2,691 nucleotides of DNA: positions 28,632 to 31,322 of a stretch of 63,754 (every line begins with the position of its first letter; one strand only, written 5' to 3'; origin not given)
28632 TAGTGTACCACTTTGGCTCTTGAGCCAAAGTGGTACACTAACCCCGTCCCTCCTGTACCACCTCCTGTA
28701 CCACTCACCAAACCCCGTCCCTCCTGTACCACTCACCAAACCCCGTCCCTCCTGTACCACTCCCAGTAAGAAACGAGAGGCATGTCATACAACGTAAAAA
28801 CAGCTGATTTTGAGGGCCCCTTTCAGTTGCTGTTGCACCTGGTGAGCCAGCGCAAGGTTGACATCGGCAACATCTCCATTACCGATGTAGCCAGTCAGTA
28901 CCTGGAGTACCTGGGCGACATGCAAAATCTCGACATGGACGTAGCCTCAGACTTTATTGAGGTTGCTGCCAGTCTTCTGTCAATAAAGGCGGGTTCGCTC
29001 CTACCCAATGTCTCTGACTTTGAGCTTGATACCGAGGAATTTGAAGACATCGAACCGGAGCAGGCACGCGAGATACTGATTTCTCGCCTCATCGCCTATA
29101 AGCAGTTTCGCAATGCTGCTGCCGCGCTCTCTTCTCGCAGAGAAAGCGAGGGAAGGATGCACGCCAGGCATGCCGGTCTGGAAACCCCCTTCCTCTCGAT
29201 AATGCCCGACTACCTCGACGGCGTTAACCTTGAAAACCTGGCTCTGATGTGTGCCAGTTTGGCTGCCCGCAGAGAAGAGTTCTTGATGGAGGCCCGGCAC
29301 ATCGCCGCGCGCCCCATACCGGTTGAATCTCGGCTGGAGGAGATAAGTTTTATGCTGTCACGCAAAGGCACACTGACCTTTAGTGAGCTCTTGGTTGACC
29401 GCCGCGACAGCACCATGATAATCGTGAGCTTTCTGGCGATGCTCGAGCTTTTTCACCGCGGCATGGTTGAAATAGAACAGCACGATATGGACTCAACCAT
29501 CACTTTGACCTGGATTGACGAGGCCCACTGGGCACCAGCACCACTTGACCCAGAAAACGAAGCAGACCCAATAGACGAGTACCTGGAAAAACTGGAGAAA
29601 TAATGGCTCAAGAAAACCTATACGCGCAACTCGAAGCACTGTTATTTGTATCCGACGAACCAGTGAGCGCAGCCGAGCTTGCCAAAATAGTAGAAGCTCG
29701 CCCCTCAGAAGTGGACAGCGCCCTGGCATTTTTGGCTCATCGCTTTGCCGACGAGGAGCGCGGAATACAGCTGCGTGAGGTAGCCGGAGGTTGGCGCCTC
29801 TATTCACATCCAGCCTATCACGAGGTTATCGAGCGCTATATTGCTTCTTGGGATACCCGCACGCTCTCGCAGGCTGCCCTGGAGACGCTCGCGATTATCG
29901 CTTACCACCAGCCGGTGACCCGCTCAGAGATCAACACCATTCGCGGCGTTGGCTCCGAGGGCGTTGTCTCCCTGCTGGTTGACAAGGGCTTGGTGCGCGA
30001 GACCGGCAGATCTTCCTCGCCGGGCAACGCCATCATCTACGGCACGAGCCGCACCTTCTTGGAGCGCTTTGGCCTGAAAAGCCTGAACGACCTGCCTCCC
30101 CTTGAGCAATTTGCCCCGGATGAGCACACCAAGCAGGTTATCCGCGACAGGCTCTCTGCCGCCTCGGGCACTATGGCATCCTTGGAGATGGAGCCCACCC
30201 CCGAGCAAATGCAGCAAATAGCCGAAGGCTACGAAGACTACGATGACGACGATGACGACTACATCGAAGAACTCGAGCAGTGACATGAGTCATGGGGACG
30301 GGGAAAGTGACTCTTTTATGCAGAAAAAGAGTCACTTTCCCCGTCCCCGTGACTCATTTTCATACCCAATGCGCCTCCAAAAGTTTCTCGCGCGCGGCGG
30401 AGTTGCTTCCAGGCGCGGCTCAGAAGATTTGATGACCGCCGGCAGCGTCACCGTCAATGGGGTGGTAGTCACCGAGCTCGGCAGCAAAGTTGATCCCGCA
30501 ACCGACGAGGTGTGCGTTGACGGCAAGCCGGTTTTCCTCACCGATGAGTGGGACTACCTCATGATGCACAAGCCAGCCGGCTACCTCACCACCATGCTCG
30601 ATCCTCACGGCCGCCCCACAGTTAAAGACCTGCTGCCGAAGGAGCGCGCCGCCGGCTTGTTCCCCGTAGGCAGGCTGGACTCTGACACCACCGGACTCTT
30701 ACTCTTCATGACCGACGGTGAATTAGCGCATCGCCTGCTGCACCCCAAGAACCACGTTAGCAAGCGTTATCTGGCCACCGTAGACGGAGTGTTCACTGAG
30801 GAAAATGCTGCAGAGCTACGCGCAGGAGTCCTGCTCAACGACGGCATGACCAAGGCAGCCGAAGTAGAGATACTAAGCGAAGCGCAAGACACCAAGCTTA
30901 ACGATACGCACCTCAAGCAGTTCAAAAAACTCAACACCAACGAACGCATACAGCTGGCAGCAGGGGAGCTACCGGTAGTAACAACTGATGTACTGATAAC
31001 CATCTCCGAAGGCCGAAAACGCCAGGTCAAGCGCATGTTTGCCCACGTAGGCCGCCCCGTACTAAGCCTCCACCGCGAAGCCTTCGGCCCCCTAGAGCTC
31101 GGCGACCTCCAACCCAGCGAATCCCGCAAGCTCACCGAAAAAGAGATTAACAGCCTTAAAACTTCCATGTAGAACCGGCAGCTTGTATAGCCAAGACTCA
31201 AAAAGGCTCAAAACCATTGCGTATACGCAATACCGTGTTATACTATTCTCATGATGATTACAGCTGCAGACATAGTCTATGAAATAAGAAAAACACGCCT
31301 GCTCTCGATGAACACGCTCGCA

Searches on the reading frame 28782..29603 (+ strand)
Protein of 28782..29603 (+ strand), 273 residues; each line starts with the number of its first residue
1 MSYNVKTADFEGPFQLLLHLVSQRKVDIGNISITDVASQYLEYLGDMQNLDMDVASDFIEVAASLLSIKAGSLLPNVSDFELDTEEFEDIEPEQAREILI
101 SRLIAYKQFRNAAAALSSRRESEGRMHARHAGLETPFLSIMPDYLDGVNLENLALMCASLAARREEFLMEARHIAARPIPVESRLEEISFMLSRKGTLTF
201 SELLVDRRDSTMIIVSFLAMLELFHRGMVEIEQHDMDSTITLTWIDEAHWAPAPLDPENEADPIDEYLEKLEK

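Call 76: search_protein_families(library=pfam, proteins=[window:28782-29603:+], max_evalue=0.0001)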
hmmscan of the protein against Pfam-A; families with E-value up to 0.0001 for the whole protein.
window:28782-29603:+ (273 aa): 1 family
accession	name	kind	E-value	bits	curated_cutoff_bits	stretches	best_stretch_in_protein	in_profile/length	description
PF02616.19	SMC_ScpA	-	1.8e-33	116.9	24.6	1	20-245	1-232/232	Segregation and condensation protein ScpA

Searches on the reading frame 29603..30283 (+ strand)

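Call 10: search_protein_families(library=pfam, proteins=[window:29603-30283:+])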
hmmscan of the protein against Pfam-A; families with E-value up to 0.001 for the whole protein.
window:29603-30283:+ (226 aa): 1 family
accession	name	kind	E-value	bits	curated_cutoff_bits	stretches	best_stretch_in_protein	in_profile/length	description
PF04079.22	SMC_ScpB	-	3e-57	193.1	27.4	1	9-167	2-160/160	Segregation and condensation complex subunit ScpB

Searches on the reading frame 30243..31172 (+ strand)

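Call 10: search_protein_families(library=pfam, proteins=[window:30243-31172:+])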
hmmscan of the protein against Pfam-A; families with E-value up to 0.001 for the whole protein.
window:30243-31172:+ (309 aa): 2 families
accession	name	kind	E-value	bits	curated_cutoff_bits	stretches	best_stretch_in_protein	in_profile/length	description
PF00849.27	PseudoU_synth_2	-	7.1e-23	81.9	26.8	1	104-268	1-152/152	RNA pseudouridylate synthase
PF01479.30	S4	-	2.9e-10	40.2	22.8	1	43-85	1-44/48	S4 domain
